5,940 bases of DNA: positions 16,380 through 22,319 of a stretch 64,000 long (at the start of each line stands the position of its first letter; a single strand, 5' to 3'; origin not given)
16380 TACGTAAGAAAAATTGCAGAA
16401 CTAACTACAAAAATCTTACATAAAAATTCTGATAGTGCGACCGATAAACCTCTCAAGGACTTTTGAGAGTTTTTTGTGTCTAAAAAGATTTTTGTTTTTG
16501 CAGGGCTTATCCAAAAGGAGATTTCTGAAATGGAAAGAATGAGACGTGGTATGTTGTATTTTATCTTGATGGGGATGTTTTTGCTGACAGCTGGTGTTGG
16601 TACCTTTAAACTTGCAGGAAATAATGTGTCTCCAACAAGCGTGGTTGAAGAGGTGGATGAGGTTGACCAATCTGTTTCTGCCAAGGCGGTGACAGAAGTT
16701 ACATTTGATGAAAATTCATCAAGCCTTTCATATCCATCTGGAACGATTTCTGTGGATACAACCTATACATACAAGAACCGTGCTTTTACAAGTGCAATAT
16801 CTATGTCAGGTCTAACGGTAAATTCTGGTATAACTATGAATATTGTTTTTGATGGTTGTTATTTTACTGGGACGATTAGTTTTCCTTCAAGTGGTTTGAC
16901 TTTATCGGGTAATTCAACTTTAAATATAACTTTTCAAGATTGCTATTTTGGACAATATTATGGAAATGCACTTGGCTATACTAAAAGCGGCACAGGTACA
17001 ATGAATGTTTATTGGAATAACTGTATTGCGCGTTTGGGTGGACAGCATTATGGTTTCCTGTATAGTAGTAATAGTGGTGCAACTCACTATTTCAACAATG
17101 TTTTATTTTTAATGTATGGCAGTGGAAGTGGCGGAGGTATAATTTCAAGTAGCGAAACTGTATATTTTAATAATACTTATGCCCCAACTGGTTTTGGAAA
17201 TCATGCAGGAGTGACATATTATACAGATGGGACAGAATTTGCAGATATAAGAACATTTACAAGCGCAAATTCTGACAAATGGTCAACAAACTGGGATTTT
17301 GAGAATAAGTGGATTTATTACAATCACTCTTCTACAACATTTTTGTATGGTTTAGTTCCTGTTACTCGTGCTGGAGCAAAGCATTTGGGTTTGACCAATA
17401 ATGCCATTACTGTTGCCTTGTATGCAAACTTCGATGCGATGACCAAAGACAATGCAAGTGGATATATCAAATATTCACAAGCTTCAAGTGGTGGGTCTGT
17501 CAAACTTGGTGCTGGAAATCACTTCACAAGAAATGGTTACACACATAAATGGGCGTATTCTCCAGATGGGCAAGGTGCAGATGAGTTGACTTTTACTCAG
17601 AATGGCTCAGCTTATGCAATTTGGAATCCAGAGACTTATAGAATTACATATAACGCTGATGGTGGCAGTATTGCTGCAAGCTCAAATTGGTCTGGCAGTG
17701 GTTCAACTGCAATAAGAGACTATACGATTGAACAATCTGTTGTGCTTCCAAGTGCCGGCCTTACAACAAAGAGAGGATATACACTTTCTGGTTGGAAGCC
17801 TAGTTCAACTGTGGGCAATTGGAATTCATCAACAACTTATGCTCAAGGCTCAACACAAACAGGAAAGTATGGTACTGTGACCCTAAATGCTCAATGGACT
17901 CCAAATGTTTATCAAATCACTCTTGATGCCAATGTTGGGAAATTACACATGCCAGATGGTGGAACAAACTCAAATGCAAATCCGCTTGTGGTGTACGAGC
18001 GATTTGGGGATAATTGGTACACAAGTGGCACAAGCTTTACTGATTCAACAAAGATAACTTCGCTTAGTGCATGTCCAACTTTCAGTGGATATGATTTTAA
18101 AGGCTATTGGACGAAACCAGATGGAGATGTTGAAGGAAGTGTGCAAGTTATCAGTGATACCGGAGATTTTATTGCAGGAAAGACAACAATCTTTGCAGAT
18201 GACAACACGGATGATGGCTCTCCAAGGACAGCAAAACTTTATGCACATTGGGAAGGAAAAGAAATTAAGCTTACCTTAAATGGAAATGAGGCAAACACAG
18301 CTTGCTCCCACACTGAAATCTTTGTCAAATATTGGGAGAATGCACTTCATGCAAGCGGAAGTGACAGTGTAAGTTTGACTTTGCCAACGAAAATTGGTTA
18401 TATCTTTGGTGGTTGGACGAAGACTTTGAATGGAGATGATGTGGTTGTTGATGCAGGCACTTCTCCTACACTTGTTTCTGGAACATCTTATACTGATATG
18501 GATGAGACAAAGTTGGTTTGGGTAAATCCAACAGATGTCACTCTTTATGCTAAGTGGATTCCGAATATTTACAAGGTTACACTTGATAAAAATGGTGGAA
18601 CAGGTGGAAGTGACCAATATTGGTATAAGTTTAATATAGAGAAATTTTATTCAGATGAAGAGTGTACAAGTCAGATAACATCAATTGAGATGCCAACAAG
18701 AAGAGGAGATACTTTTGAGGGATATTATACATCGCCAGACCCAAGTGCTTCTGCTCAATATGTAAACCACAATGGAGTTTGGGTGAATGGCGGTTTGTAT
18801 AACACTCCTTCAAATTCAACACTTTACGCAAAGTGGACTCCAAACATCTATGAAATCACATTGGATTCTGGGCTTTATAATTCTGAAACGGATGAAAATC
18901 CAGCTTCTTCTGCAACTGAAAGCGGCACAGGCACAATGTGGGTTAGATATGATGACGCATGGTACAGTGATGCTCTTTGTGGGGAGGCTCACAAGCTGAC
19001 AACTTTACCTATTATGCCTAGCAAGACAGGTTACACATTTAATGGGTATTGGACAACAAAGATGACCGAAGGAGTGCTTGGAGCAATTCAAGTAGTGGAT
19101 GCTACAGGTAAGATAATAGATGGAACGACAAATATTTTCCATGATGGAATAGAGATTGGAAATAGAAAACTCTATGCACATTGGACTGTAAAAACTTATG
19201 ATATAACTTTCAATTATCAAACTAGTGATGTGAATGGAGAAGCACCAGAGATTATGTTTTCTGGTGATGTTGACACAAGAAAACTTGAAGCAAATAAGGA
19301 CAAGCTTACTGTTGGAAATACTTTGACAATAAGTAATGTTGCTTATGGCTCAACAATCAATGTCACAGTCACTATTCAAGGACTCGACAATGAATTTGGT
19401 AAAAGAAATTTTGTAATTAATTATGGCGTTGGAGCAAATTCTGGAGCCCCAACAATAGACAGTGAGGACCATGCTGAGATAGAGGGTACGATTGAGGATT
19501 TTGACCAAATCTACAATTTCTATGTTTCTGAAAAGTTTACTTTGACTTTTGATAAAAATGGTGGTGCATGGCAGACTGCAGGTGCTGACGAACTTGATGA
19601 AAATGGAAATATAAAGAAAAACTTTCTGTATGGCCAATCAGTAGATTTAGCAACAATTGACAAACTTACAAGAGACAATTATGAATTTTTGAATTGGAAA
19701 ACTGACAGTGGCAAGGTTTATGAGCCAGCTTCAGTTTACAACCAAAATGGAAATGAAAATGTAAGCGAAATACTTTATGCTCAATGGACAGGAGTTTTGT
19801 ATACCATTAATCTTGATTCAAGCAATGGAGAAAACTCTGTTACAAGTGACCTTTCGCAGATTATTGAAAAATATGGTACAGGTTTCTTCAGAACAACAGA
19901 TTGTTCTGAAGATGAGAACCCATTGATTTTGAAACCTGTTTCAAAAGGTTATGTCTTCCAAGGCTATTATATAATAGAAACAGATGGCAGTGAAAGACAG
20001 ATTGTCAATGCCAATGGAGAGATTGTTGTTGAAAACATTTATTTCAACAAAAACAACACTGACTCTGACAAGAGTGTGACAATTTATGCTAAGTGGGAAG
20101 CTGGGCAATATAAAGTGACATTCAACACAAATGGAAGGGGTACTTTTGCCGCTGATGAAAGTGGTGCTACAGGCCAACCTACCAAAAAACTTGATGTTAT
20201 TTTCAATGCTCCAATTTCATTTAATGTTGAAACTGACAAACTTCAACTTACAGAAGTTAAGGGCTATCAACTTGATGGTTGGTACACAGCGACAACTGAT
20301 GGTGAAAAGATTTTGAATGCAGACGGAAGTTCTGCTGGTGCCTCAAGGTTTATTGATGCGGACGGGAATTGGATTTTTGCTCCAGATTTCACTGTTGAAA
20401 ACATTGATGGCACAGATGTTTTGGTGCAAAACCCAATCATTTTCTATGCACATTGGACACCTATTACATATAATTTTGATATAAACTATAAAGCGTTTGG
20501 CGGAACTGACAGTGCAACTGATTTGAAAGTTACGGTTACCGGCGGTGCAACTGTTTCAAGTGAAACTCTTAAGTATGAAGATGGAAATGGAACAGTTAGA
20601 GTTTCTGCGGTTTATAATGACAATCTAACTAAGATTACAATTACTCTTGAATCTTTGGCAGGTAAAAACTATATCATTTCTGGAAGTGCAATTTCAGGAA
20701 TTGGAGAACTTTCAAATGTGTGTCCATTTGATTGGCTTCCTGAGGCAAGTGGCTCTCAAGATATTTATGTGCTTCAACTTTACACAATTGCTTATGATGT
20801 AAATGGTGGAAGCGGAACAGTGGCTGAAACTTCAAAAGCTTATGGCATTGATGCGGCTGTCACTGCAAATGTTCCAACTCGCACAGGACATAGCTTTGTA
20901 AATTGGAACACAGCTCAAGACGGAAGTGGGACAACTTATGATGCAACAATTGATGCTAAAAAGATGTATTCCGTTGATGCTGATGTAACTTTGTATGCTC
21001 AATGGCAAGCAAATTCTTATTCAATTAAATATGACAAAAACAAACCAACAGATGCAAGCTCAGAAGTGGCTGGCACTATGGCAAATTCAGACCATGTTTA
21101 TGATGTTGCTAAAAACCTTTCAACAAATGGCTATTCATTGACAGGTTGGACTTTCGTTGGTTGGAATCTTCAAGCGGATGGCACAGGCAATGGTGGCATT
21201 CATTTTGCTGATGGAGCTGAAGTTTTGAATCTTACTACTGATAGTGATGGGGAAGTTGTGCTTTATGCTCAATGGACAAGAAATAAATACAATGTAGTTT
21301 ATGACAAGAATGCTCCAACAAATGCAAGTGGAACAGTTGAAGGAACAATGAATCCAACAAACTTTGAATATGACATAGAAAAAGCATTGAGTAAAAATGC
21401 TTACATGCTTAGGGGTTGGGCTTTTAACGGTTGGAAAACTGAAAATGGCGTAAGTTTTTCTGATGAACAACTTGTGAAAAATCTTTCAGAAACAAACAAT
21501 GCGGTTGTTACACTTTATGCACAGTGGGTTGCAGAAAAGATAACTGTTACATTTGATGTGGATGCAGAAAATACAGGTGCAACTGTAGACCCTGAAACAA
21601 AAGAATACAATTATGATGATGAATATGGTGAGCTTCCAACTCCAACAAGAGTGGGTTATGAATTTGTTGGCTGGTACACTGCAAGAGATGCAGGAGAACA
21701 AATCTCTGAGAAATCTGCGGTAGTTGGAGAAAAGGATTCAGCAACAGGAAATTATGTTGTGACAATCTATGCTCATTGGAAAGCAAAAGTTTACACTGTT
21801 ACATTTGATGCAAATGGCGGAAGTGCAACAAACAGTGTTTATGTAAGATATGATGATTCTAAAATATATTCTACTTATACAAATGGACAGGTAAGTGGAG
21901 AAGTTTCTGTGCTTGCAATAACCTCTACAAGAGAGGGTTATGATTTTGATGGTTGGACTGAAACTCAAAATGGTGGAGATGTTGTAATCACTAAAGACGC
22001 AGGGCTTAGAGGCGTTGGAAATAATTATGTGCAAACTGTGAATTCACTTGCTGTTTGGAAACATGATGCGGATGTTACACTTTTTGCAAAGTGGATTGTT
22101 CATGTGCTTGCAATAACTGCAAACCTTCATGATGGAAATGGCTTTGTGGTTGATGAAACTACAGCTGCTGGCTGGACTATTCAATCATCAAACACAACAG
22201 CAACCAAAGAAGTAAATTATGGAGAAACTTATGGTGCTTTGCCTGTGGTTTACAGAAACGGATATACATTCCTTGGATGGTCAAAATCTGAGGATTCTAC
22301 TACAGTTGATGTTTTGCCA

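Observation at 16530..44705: Single 28.2-kb ORF encoding a giant modular surface protein of about 9,391 aa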

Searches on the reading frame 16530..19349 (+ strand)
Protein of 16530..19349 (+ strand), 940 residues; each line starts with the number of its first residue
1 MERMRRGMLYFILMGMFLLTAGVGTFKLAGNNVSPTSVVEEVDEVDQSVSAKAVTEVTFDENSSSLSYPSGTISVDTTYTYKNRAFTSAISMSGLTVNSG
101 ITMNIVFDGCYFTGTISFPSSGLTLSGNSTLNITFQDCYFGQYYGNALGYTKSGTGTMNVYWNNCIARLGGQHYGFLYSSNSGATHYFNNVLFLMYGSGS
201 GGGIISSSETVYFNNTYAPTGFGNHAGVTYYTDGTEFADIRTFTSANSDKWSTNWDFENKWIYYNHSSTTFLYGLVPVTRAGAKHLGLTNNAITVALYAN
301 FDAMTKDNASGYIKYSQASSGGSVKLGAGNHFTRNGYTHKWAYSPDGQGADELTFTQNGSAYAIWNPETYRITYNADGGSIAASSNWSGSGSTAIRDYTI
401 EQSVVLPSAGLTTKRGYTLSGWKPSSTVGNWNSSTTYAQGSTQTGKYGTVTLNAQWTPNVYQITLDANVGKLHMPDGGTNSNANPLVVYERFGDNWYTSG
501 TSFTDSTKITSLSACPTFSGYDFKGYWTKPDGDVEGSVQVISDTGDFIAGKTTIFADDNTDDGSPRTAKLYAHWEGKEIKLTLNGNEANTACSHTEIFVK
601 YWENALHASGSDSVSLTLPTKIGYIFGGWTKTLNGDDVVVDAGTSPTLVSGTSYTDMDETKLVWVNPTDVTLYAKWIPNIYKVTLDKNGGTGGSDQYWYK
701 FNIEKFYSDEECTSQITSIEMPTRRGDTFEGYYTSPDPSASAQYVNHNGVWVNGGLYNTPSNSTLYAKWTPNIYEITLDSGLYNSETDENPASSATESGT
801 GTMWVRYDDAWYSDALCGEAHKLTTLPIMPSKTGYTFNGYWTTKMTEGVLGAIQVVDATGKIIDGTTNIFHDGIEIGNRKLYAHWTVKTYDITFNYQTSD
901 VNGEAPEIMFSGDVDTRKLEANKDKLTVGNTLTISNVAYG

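Call 6: search_protein_families(library=pfam, proteins=[window:16530-19349:+], max_evalue=0.01)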
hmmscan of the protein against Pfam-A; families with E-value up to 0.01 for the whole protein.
window:16530-19349:+ (940 aa): 1 family
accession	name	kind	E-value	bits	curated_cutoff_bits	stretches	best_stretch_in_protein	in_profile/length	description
PF09479.16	Flg_new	-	1.1e-10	41.9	27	1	370-438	1-55/65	Listeria-Bacteroides repeat domain (List_Bact_rpt)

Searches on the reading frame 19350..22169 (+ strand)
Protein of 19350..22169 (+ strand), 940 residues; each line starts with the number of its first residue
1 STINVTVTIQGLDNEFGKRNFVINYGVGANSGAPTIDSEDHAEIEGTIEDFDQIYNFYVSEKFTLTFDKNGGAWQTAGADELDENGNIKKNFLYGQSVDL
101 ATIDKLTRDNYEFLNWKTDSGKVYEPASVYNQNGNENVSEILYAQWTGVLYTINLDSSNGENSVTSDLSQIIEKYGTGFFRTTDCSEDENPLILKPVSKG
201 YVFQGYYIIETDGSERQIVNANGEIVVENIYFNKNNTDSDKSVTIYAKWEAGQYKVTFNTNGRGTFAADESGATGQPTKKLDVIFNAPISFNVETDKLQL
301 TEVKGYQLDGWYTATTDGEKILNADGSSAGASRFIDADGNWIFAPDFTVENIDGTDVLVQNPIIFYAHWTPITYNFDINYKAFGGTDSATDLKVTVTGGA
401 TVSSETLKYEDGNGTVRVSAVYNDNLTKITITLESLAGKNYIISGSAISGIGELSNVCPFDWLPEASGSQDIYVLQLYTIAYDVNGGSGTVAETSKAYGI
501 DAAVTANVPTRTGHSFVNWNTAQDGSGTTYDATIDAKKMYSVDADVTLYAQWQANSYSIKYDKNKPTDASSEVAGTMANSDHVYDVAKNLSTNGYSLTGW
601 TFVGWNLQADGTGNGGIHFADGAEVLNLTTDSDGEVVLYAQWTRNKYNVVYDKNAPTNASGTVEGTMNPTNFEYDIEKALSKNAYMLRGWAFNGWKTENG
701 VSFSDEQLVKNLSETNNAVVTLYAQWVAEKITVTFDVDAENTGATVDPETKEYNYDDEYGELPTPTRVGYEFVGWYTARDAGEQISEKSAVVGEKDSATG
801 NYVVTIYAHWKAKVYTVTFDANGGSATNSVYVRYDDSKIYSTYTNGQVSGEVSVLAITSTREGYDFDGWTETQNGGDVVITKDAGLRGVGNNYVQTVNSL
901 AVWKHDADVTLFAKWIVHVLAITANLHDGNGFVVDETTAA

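Call 6: search_protein_families(library=pfam, proteins=[window:19350-22169:+], max_evalue=0.01)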
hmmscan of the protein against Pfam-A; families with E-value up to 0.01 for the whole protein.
window:19350-22169:+ (940 aa): 1 family
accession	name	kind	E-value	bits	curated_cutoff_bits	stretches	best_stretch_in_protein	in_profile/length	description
PF09479.16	Flg_new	-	8.3e-37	125.6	27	4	478-551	1-65/65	Listeria-Bacteroides repeat domain (List_Bact_rpt)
